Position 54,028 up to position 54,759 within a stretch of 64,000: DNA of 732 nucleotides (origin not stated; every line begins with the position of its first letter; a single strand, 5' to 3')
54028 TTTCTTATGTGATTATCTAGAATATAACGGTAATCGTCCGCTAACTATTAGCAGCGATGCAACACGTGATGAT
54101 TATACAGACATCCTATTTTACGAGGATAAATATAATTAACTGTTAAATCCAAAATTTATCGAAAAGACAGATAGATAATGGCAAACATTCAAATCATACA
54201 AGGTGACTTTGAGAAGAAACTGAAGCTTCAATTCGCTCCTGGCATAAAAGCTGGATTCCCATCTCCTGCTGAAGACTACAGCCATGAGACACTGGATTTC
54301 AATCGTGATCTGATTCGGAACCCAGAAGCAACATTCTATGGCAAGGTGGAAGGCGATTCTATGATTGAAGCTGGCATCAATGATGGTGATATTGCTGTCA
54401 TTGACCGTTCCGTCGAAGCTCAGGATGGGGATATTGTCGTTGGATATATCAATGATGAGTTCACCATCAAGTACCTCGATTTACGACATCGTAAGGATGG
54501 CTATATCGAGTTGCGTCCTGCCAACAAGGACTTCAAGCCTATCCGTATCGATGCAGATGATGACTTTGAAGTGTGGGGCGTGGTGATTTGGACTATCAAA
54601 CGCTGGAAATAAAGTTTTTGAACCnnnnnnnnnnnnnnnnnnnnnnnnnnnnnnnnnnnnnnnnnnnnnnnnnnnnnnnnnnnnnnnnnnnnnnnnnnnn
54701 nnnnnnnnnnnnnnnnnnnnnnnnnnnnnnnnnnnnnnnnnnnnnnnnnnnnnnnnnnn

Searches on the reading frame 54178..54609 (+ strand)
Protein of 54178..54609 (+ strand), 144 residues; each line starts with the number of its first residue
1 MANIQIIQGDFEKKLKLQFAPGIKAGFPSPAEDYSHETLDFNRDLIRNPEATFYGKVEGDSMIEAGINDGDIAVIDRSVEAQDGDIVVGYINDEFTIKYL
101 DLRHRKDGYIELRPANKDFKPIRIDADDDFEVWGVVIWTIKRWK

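Call 25: search_protein_families(library=pfam, proteins=[window:54178-54609:+], max_evalue=0.001)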
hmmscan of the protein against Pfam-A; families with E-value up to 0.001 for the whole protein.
window:54178-54609:+ (144 aa): 1 family
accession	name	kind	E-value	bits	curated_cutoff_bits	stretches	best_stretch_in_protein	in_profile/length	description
PF00717.28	Peptidase_S24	-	2.2e-30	105.2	23.3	1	23-137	6-116/116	Peptidase S24-like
